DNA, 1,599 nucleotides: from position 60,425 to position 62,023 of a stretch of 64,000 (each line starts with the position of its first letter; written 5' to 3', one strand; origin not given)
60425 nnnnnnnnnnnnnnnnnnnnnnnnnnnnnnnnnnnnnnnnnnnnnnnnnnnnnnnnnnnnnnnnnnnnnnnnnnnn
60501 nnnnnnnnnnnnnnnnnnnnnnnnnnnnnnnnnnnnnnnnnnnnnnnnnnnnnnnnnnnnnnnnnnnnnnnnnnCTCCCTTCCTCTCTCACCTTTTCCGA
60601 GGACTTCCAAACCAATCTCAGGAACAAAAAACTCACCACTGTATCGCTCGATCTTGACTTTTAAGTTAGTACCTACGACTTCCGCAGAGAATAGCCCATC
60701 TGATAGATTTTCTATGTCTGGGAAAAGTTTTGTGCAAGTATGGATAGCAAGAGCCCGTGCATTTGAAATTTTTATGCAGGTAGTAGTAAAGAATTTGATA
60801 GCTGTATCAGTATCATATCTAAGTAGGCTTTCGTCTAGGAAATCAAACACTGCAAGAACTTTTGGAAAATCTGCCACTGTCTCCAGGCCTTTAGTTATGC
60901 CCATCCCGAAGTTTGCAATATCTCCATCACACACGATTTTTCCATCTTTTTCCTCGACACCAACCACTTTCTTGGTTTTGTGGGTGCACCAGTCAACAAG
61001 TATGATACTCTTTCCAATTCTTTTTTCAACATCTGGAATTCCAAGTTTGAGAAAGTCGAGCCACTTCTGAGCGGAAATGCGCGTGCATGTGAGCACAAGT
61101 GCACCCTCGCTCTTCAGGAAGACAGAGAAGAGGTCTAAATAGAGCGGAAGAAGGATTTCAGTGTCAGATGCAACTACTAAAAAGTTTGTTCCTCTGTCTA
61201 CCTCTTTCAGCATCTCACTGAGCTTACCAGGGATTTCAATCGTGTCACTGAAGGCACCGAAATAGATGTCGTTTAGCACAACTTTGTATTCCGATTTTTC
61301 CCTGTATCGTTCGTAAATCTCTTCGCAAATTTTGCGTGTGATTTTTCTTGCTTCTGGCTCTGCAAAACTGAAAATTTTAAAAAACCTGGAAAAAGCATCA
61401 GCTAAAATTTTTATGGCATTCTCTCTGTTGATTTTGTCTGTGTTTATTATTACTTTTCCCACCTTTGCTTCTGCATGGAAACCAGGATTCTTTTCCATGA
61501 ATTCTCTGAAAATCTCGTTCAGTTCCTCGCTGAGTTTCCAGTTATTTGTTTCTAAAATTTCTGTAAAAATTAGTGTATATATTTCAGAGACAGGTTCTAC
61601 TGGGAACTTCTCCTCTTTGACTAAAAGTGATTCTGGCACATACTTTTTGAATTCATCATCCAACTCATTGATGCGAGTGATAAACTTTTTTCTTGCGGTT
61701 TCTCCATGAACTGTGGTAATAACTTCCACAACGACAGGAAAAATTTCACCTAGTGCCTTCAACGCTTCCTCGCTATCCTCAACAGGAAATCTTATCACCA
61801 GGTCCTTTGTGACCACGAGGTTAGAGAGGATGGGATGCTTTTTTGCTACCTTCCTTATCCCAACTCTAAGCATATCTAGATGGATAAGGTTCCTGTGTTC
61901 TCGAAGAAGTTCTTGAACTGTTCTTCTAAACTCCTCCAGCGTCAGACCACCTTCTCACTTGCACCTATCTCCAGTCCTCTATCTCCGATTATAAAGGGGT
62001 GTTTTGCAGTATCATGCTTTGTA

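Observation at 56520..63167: HTH regulator / KaiC-like ATPase / 1228-aa pseudo-KaiC transmembrane protein / Zn-ribbon-TPR membrane protein operon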

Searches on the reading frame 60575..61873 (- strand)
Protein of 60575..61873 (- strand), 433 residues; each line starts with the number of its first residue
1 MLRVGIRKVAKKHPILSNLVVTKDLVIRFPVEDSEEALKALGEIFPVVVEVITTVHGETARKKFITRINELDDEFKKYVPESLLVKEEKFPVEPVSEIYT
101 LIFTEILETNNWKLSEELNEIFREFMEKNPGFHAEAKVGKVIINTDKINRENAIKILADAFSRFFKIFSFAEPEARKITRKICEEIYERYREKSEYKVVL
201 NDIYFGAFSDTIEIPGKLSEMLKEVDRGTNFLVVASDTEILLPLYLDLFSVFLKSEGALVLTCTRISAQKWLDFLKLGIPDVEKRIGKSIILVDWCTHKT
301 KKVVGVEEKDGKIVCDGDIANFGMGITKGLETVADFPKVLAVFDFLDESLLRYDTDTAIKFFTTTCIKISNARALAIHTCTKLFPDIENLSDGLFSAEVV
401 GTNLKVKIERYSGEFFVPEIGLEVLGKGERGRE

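Call 23: search_protein_representatives(protein=window:60575-61873:-)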
Query: 433 residues. Proteins with E-value up to 0.001 (for the whole library): 39; up to 1e-10: 11; up to 1e-30: 1. The best 39 are listed.
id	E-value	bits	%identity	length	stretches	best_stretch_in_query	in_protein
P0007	2.7e-281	948.7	100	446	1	1-433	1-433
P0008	4.7e-19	85.0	26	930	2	288-381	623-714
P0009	1.4e-18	83.4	25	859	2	10-385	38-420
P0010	6.4e-16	74.6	28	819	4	253-371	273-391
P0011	1.5e-15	73.4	24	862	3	227-420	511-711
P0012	5.0e-15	71.7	24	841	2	151-385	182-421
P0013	2.1e-14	69.6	26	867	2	188-385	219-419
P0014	4.4e-14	68.6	25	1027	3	256-371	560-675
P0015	1.8e-13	66.6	27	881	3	258-374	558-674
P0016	2.2e-11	59.7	27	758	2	83-348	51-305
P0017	9.2e-11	57.7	28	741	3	290-367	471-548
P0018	6.1e-10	54.9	25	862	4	199-377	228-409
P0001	1.3e-09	53.9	23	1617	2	96-392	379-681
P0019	2.2e-08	49.8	21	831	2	117-369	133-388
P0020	8.0e-08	48.0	31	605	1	261-391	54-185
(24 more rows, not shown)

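Call 25: search_protein_families(library=pfam, alignment_id=A1, max_evalue=0.001)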
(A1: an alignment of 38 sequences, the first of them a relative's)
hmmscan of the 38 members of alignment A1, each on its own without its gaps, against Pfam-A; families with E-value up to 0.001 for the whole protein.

A. member 1, P0009 (859 aa): 4 families
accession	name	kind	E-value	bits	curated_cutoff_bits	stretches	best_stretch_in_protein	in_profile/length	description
PF06745.19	ATPase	-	1.1e-27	97.3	26.6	2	245-476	2-226/231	KaiC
PF24336.1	DUF7504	-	6.2e-15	56.6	27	2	576-690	57-178/179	Family of unknown function (DUF7504)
PF05625.17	PAXNEB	-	3e-05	23.7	28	0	376-467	203-304/366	PAXNEB protein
PF23365.1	DUF7090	-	0.00023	21.4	27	0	370-440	114-184/192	Family of unknown function (DUF7090)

B. families by the number of members that match (of 38 scanned): 58 families (the first 25 are shown)
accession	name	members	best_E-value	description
PF06745.19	ATPase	36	1.4e-37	KaiC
PF24336.1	DUF7504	27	2.6e-21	Family of unknown function (DUF7504)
PF23365.1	DUF7090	18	1e-09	Family of unknown function (DUF7090)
PF05625.17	PAXNEB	15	2e-15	PAXNEB protein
PF14417.12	MEDS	13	1.5e-10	MEDS: MEthanogen/methylotroph, DcmR Sensory domain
PF12773.13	DZR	7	3.2e-34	Double zinc ribbon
PF00515.34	TPR_1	7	9e-32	Tetratricopeptide repeat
PF07719.23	TPR_2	7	3.1e-30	Tetratricopeptide repeat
PF13181.12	TPR_8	7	1.6e-26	Tetratricopeptide repeat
PF14559.12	TPR_19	7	3.2e-19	Tetratricopeptide repeat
PF13432.12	TPR_16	7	1e-16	Tetratricopeptide repeat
PF13240.11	Zn_Ribbon_1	6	3.8e-17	zinc-ribbon domain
PF13428.12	TPR_14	6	6.7e-16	Tetratricopeptide repeat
PF13431.12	TPR_17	6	8.3e-12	Tetratricopeptide repeat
PF13424.12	TPR_12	6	1.3e-08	Tetratricopeptide repeat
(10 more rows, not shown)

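Call 36: search_solved_structures(query=A2, max_evalue=1)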
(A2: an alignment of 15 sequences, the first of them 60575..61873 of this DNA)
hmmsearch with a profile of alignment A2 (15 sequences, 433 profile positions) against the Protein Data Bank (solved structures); distinct sequences matched with E-value up to 1: 54.
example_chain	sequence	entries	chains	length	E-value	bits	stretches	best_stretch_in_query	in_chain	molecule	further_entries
8zn5_B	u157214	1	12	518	1.7e-24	89.7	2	230-316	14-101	KaiC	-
8zn6_F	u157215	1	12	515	4.3e-19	71.9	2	229-316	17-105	KaiC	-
7dy1_A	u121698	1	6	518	4.5e-19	71.8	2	230-316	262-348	Circadian clock protein kinase KaiC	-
4o0m_A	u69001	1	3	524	4.7e-19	71.8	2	230-316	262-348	Circadian clock protein kinase KaiC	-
5jwq_A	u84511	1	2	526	4.8e-19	71.8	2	230-316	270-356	Circadian clock protein kinase KaiC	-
8zn7_D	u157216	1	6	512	8e-19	71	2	230-315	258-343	KaiC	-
8jon_A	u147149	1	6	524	1.6e-18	70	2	230-316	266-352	Circadian clock oscillator protein KaiC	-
2dr3_A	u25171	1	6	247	3.6e-17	65.6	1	227-400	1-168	UPF0273 protein PH0284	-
7x1y_A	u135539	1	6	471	5.7e-16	61.6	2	230-338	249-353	Circadian clock oscillator protein KaiC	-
7x1z_A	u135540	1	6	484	5.9e-16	61.6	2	230-348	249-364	Circadian clock oscillator protein KaiC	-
4dug_A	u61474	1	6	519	6.8e-16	61.4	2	230-338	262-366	Circadian clock protein kinase kaiC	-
4ijm_A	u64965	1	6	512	7.3e-16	61.3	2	230-338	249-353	Circadian clock protein kinase KaiC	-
7dyi_A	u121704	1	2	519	7.4e-16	61.3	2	230-338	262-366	Circadian clock protein kinase KaiC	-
7s65_A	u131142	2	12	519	7.5e-16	61.2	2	230-338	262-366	Circadian clock protein kinase KaiC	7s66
1u9i_A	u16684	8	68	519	7.5e-16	61.2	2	230-338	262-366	KaiC | Circadian clock protein kinase kaiC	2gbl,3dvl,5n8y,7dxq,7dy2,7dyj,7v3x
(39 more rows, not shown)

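Call 46: predict_structure(alignment_id=A2)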
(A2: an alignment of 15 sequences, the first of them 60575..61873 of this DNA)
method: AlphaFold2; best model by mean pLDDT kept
length: 433 residues; sequences in the alignment: 15
mean_pLDDT: 85.0   pTM: 0.71
mean pLDDT of the five models: 85.0, 84.4, 80.6, 79.0, 76.6
residues with pLDDT >= 90: 198; 70-90: 201; 50-70: 9; < 50: 25
segments of 3 or more residues with pLDDT < 50: 86-89, 413-433
pLDDT, mean of each block of 10 residues (from residue 1): 88 86 77 82 90 82 80 82 61 86 90 86 93 88 87 91 83 85 93 85 88 81 86 88 90 90 92 91 90 95 93 94 97 92 92 92 94 93 88 88 81 42 38 29
secondary structure, 60 per line:
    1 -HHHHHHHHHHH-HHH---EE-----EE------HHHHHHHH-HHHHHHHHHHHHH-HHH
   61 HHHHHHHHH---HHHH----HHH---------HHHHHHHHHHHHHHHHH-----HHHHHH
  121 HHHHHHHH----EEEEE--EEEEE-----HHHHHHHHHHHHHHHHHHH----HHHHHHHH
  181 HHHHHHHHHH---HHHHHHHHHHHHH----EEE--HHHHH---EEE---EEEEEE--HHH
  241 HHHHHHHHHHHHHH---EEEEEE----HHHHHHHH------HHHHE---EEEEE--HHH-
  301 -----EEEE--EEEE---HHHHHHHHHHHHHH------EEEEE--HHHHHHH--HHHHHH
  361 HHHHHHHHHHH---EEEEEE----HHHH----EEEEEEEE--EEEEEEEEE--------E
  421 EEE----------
elements in order: H2-12 H35-42 H44-56 H58-69 H73-76 H93-109 H115-128 E133-137 E140-144 H150-168 H173-190 H194-206 E211-213 H216-220 E224-226 E230-235 H238-254 E258-263 H268-275 H282-285 E290-294 E306-309 E312-315 H319-332 E339-343 H346-352 H355-371 E375-380 H385-388 E393-400 E403-411 E420-423

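Call 49: fold_search(model_id=the predicted structure, library=pdb)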
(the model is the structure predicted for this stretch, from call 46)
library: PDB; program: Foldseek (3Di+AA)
matches with E <= 10: 1773; with E <= 0.001: 486
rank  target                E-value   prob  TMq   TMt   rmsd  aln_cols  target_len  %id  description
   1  2dr3_E                7.0e-07  1.00  0.41  0.71   5.4       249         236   12  Crystal Structure of RecA superfamily ATPase PH0284 from Pyrococcus horikoshii OT3 (released 2006-12-06)
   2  2dr3_F                1.2e-06  1.00  0.40  0.69   3.5       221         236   12  Crystal Structure of RecA superfamily ATPase PH0284 from Pyrococcus horikoshii OT3 (released 2006-12-06)
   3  2dr3_A                1.6e-06  1.00  0.39  0.68   3.5       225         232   13  Crystal Structure of RecA superfamily ATPase PH0284 from Pyrococcus horikoshii OT3 (released 2006-12-06)
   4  2r6d_B                1.7e-06  1.00  0.32  0.36  20.9       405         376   12  Crystal Form B1 (released 2008-06-10)
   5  2dr3_B                2.0e-06  1.00  0.39  0.67   3.7       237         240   11  Crystal Structure of RecA superfamily ATPase PH0284 from Pyrococcus horikoshii OT3 (released 2006-12-06)
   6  2r6d_E                2.0e-06  1.00  0.31  0.34  19.7       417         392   12  Crystal Form B1 (released 2008-06-10)
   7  2w0m                  2.2e-06  1.00  0.37  0.68   5.2       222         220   13  Crystal Structure of sso2452 from Sulfolobus solfataricus P2 (released 2009-05-19)
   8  4tlc_E                3.4e-06  1.00  0.37  0.66   4.1       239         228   11  Crystal structure of N-terminal C1 domain of KaiC (released 2015-07-01)
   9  2r6e_A                3.4e-06  1.00  0.33  0.36  23.9       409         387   11  Crystal Form B2 (released 2007-11-06)
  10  3cmu_A                3.8e-06  1.00  0.31  0.08  18.4       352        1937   11  Mechanism of homologous recombination from the RecA-ssDNA/dsDNA structures (released 2008-05-20)
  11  2r6d_C                3.8e-06  1.00  0.32  0.34  17.3       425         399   12  Crystal Form B1 (released 2008-06-10)
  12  2dr3_C                4.0e-06  1.00  0.38  0.67   5.7       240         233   12  Crystal Structure of RecA superfamily ATPase PH0284 from Pyrococcus horikoshii OT3 (released 2006-12-06)
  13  5nwl_A                4.2e-06  1.00  0.35  0.49  14.2       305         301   12  Crystal structure of a human RAD51-ATP filament. (released 2018-03-07)
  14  8zn5_B                4.7e-06  1.00  0.39  0.37   3.7       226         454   13  Crystal Structure of Designed Clock Protein KaiC (released 2025-04-16)
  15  3cmx_A                4.7e-06  1.00  0.33  0.10  18.5       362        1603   10  Mechanism of homologous recombination from the RecA-ssDNA/dsDNA structures (released 2008-05-20)
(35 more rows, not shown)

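Call 71: find_homologous_proteins(query=A2, max_evalue=1e-10)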
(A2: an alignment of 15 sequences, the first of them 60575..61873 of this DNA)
Query A2 (15 sequences) (433 aa, profile of the alignment): 3 proteins with E <= 1e-10 among 8000 candidates.
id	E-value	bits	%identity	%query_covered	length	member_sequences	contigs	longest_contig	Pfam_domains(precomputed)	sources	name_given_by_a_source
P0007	1.5e-105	372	100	100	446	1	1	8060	-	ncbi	ncbi:MAG: hypothetical protein QXH13_01035, partial [Thermoplasmata archaeon]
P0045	6.6e-12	63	40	3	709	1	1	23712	PF13173.13,PF06745.20,PF00270.36,PF03796.22,PF23442.2,PF13401.13,PF13191.13,PF07088.17,PF01695.24,PF24883.3,PF00005.34,PF05729.19,PF09848.16,PF25199.2,PF13481.13,PF20720.4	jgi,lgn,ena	-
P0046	1.0e-11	63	27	12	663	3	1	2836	PF06745.20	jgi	jgi:KaiC/GvpD/RAD55 family RecA-like ATPase/tetratricopeptide (TPR) repeat protein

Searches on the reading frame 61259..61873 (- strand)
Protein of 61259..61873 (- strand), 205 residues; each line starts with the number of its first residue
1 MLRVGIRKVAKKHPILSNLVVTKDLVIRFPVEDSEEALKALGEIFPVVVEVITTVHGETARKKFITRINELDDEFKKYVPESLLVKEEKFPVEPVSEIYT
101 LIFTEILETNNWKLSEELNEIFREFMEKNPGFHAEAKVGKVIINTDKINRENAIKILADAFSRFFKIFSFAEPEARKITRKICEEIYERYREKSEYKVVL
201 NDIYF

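Call 73: search_protein_families(library=pfam, proteins=[window:61259-61873:-], max_evalue=10)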
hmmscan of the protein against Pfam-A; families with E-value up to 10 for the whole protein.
seq(205 aa): 2 families
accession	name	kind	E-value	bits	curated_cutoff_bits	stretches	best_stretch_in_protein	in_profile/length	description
PF07500.19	TFIIS_M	-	0.15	12.9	29.2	1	149-198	5-55/114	Transcription factor S-II (TFIIS), central domain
PF11491.13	DUF3213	-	0.71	10.6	27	1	119-157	24-56/85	Protein of unknown function (DUF3213)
